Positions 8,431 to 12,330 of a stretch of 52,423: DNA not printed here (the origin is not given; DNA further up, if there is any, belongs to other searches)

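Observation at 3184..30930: One uninterrupted 27.7-kb ORF: a 9,248-aa SLH-anchored filamentous surface protein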

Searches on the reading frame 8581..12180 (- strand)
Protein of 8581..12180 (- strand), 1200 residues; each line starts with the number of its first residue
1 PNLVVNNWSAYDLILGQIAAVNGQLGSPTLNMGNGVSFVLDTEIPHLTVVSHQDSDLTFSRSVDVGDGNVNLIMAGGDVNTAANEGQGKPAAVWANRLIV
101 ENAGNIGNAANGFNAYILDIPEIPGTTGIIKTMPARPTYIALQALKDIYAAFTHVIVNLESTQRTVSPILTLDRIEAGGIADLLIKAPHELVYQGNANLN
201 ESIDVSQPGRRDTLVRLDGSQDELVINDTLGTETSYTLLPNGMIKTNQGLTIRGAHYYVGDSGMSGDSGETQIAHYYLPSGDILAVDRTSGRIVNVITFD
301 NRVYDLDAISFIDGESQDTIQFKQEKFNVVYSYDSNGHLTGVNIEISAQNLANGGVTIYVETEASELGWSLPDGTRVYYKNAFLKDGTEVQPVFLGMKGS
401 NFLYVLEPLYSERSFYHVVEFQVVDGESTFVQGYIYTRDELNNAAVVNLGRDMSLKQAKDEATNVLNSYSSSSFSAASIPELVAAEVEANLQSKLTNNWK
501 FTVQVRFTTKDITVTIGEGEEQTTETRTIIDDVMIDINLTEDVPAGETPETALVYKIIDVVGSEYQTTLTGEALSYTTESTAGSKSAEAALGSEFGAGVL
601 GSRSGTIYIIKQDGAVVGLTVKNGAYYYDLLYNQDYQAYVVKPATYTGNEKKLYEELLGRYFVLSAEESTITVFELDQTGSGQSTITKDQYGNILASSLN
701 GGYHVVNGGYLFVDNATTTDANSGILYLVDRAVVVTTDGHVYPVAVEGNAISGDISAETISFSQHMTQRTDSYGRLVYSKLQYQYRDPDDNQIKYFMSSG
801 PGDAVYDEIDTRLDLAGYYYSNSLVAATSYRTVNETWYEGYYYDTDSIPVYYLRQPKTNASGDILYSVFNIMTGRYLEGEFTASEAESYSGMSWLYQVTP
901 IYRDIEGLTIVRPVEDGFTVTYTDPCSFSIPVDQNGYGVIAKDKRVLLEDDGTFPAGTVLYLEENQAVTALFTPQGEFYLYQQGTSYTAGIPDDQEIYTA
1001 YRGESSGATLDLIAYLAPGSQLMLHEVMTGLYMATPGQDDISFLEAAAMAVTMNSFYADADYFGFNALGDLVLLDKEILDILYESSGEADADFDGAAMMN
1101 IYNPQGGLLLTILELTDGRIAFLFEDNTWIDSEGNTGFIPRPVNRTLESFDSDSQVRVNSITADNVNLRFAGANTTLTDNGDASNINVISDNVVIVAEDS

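Call 5: search_protein_families(library=pfam, proteins=[window:8674-11673:-], max_evalue=0.01)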
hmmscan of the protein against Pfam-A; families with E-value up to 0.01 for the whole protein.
window:8674-11673:- (1000 aa): 0 families

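Call 11: search_protein_families(library=ncbifam, proteins=[window:8674-11673:-], max_evalue=0.1)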
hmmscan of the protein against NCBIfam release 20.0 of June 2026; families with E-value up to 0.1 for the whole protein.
window:8674-11673:- (1000 aa): 0 families

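Call 62: search_protein_representatives(protein=window:8581-12180:-)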
Query: 1200 residues. Proteins with E-value up to 0.001 (for the whole library): 28; up to 1e-10: 21; up to 1e-30: 13. The best 28 are listed.
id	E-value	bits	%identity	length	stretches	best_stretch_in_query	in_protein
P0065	6.0e-173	593.9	57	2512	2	846-1199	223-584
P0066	1.7e-137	476.4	63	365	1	284-646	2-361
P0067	9.3e-112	391.2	62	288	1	155-435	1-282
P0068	6.3e-84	299.1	32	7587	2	1-434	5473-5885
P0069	1.8e-79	284.3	64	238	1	284-511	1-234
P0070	9.9e-67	242.1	28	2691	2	135-805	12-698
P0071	2.8e-64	234.0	55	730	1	958-1198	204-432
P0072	2.7e-58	214.2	75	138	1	5-139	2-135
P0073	1.0e-49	185.8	65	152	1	130-272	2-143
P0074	1.9e-48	181.6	57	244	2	692-779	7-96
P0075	6.1e-47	176.6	68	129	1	940-1067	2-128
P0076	2.4e-39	151.4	29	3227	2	1-790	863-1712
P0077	8.8e-34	133.0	34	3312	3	2-444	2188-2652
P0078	3.1e-30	121.3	71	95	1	713-802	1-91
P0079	7.0e-23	96.9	31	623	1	320-841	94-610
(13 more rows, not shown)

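Call 66: search_protein_families(library=pfam, proteins=[P0065, P0070, P0076], max_evalue=0.001)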
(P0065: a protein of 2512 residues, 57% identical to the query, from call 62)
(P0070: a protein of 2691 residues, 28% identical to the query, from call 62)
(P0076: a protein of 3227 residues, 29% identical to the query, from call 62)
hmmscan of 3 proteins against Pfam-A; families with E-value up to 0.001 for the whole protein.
P0065 (2512 aa): 2 families
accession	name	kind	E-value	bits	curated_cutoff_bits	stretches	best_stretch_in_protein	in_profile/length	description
PF00395.25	SLH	-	2.7e-24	85.3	20.8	2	2379-2421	2-44/44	S-layer homology domain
PF13349.12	DUF4097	-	3.7e-10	40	22.9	1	707-843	79-212/247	Toastrack DUF4097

P0070 (2691 aa): 1 family
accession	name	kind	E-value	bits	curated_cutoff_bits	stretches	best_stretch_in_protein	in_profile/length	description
PF00395.25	SLH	-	1.6e-17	63.7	20.8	2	2628-2671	2-44/44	S-layer homology domain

P0076 (3227 aa): 0 families

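Call 81: search_solved_structures(query=A2, max_evalue=1)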
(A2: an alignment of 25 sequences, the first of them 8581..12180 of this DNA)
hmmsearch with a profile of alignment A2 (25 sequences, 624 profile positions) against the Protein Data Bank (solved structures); distinct sequences matched with E-value up to 1: 2.
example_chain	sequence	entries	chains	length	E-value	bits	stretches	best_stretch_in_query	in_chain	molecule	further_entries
3pyw_A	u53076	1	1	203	0.0021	20.1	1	458-613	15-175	S-layer protein sap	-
6bt4_A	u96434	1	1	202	0.0023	20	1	458-612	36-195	S-layer protein sap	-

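Call 86: predict_structure(alignment_id=A2)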
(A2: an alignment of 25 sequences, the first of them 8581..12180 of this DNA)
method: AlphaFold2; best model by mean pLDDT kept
length: 1200 residues; sequences in the alignment: 25
mean_pLDDT: 58.6   pTM: 0.31
mean pLDDT of the five models: 58.6, 58.1, 57.6, 55.9, 55.5
residues with pLDDT >= 90: 94; 70-90: 321; 50-70: 332; < 50: 453
segments of 3 or more residues with pLDDT < 50: 1-29, 125-132, 190-220, 308-315, 321-325, 353-390, 446-449, 562-590, 641-645, 677-679, 681-686, 690-692, 694-702, 704-711, 719-788, 791-855, 903-930, 980-1055, 1076-1079
pLDDT, mean of each block of 10 residues (from residue 1): 28 36 38 62 73 88 85 93 77 92 91 87 49 68 90 73 60 79 64 38 29 31 52 59 56 54 54 63 66 61 51 49 54 65 58 38 37 38 40 75 74 75 77 81 58 84 93 86 93 92 92 64 70 93 79 90 39 30 35 61 71 67 75 59 55 70 64 57 47 44 45 50 41 34 30 31 32 33 42 35 33 30 26 26 27 53 85 77 83 78 40 29 33 72 72 71 75 55 35 32 33 30 33 40 35 47 55 52 68 72 62 74 71 67 58 67 73 70 62 75
secondary structure, 60 per line:
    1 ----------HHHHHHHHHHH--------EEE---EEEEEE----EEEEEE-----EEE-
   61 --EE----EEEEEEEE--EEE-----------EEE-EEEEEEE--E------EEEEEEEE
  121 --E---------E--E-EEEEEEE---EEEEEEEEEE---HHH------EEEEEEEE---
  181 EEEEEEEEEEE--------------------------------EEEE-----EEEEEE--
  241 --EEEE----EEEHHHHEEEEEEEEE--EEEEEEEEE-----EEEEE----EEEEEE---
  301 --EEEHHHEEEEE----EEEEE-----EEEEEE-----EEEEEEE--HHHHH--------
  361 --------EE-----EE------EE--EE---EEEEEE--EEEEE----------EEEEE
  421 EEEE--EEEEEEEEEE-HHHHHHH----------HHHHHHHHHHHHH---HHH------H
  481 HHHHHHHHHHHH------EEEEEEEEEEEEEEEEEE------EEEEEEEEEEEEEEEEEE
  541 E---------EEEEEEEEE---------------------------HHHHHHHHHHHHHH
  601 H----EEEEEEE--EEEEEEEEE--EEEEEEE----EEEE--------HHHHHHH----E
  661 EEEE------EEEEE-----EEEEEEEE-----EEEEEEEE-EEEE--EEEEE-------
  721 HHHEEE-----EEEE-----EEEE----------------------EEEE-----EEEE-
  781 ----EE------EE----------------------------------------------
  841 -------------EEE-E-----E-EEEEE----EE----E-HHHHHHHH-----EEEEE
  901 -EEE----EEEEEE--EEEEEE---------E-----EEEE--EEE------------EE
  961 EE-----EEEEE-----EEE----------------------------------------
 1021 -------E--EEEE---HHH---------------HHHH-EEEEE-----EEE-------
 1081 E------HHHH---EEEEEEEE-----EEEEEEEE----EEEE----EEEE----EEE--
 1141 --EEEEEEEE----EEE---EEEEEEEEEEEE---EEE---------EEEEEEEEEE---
elements in order (helices of 4 or more, strands of 3 or more residues): H11-21 E30-32 E36-41 E46-51 E57-59 E69-76 E79-81 E93-95 E97-103 E113-120 E138-144 E148-157 E170-177 E181-191 E224-227 E233-238 E243-246 E251-253 H254-257 E258-266 E269-277 E283-287 E292-297 E303-305 E309-313 E318-322 E328-333 E339-345 H348-352 E393-398 E401-405 E416-424 E427-436 H438-444 H455-467 H480-492 E499-516 E523-541 E551-559 H587-601 E606-612 E615-623 E626-632 E637-640 H649-655 E660-664 E671-675 E681-688 E694-701 E703-706 E709-713 E724-726 E732-735 E741-744 E767-770 E776-779 E854-856 E866-870 H883-890 E896-900 E902-904 E909-914 E917-922 E938-941 E944-946 E959-962 E968-972 E978-980 E1031-1034 H1056-1059 E1061-1065 E1071-1073 H1088-1091 E1095-1102 E1108-1115 E1120-1123 E1128-1131 E1136-1138 E1143-1150 E1155-1157 E1161-1172 E1176-1178 E1188-1197

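Call 89: fold_search(model_id=the predicted structure, library=pdb)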
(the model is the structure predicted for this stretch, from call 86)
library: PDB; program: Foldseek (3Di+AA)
matches with E <= 10: 949; with E <= 0.001: 20
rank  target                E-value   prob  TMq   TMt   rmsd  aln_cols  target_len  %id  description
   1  6bn9_A                3.0e-04  0.23  0.05  0.07  30.5       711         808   10  Crystal structure of DDB1-CRBN-BRD4(BD1) complex bound to dBET70 PROTAC (released 2018-05-30)
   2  3ec5                  3.5e-04  0.44  0.05  0.12  22.3       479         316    8  The crystal structure of Thioflavin-T (ThT) binding OspA mutant (released 2009-02-03)
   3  5ys7                  3.7e-04  0.44  0.04  0.12  23.0       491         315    8  Crystal structure of an OspA mutant (released 2018-11-14)
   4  8qja_B                3.9e-04  0.23  0.06  0.07  37.6      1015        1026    9  T6SS-linked Rhs repeat protein - Advenella mimigardefordensis VgrG-Rhs core (released 2024-09-25)
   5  8qja_D                4.1e-04  0.20  0.06  0.07  41.0      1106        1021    9  T6SS-linked Rhs repeat protein - Advenella mimigardefordensis VgrG-Rhs core (released 2024-09-25)
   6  5ec5_B                4.9e-04  0.33  0.04  0.11  29.0       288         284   11  Crystal structure of lysenin pore (released 2016-05-18)
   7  6ww7_A                5.1e-04  0.13  0.05  0.06  31.6      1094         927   10  Structure of the human ER membrane protein complex in a lipid nanodisc (released 2020-05-27)
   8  9fd2_b                5.4e-04  0.16  0.05  0.07  29.3       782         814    8  Structure of Pol II-TC-NER-STK19 complex (released 2024-11-13)
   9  5ec5_M                6.0e-04  0.30  0.04  0.11  29.9       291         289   10  Crystal structure of lysenin pore (released 2016-05-18)
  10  5ec5_E                6.7e-04  0.30  0.04  0.11  29.6       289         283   11  Crystal structure of lysenin pore (released 2016-05-18)
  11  5ec5_D                6.7e-04  0.30  0.04  0.10  29.7       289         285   11  Crystal structure of lysenin pore (released 2016-05-18)
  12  2fkj_A                7.9e-04  0.41  0.06  0.13  26.3       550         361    8  The crystal structure of engineered OspA (released 2006-11-21)
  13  9e2u_A                8.4e-04  0.18  0.05  0.07  31.0       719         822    9  Crystal structure of DDB1-CRBN-ALV1 complex bound to triple ZnF of Helios (IKZF2 ZF1-3) (released 2025-09-03)
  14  8xwg                  8.8e-04  0.57  0.05  0.13  20.4       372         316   12  OspA variants for thioflavin-T binding (released 2024-11-27)
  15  8pty_A                8.8e-04  0.18  0.04  0.06  33.8       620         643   10  Cryo-EM structure of human Elp123 in complex with 5'-deoxyadenosine and methionine (released 2024-04-17)
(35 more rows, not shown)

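Call 91: find_encoding_contigs(protein=P0068, flank=6000, max_places=2)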
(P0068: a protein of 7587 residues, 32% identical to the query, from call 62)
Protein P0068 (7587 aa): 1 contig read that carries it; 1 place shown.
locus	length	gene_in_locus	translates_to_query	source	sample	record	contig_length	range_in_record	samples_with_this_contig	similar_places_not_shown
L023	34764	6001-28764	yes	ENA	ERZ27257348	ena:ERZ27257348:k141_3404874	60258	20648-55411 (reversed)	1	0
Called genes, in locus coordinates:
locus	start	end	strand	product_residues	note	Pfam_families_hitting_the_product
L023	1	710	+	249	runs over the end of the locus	-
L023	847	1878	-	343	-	PF13749:HATPase_c_4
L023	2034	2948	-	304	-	PF00072:Response_reg, PF00990:GGDEF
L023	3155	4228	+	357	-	PF02568:ThiI (weak), PF03054:tRNA_Me_trans, PF20259:tRNA_Me_trans_M, PF20258:tRNA_Me_trans_C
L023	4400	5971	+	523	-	PF12895:ANAPC3 (faint), PF13424:TPR_12 (faint), PF13431:TPR_17 (faint), PF00515:TPR_1 (faint), PF07719:TPR_2 (faint), PF12862:ANAPC5 (faint), PF13181:TPR_8 (faint), PF13371:TPR_9 (faint), +5 more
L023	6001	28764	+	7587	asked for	-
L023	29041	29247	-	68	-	PF12668:DUF3791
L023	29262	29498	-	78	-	-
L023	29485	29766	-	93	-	PF20586:DUF6788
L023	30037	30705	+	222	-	PF01613:Flavin_Reduct, PF21349:RUBY_RBDX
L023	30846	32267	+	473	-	PF00133:tRNA-synt_1 (faint), PF01406:tRNA-synt_1e, PF09334:tRNA-synt_1g, PF09190:DALR_2, PF23493:CysS_C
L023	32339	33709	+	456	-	PF01225:Mur_ligase (faint), PF08245:Mur_ligase_M, PF02875:Mur_ligase_C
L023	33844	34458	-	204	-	-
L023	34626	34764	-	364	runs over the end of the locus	-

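Call 92: search_protein_families(library=pfam, proteins=[L023:23398-28761:+, L023:4400-5971:+], max_evalue=0.01)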
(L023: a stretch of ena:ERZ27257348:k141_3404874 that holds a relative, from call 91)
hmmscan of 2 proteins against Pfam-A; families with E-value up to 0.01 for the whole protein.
L023:23398-28761:+ (1788 aa): 1 family
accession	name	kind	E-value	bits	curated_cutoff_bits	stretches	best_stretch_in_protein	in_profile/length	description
PF06024.17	Orf78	-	0.007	17.1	29.4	0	1752-1787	58-93/101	Orf78 (ac78)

L023:4400-5971:+ (523 aa): 18 families
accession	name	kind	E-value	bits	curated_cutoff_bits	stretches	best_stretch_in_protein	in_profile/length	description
PF00515.34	TPR_1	-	5.1e-21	74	27.8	0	125-155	1-31/34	Tetratricopeptide repeat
PF07719.23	TPR_2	-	1.8e-17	62.4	27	0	200-230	1-31/34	Tetratricopeptide repeat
PF13432.12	TPR_16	-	1.1e-16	61.4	32.7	2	204-252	1-49/65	Tetratricopeptide repeat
PF13428.12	TPR_14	-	8.1e-13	48.1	23.5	0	235-276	2-43/44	Tetratricopeptide repeat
PF13424.12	TPR_12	-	1.8e-08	34.9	30.1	1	86-153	6-73/77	Tetratricopeptide repeat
PF13181.12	TPR_8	-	2.6e-08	33.8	25.7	0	125-155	1-31/34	Tetratricopeptide repeat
PF12895.13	ANAPC3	-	5.1e-08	33.5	27.2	0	196-252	21-74/82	Anaphase-promoting complex, cyclosome, subunit 3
PF13371.12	TPR_9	-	1.5e-07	31.8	35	0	210-274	5-69/73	Tetratricopeptide repeat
PF12569.14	NatA_aux_su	-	1.7e-07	31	33.3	1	343-419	7-82/515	N-terminal acetyltransferase A, auxiliary subunit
PF12862.13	ANAPC5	-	7.3e-07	29.6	23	0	175-231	14-69/91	Anaphase-promoting complex subunit 5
PF14559.12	TPR_19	-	1.3e-06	29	25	0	362-409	13-59/68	Tetratricopeptide repeat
PF13431.12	TPR_17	-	3.6e-06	27.3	24.4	0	429-460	1-32/34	Tetratricopeptide repeat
PF23914.1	TPR_CcmH_CycH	-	1e-05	25.9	42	0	200-278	50-131/158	Cytochrome c-type biogenesis protein H TPR domain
PF13414.12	TPR_11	-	4.7e-05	23.4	26.8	0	136-173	5-42/42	TPR repeat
PF16918.11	PknG_TPR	-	9e-05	21.8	27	0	368-432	88-153/340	Protein kinase G tetratricopeptide repeat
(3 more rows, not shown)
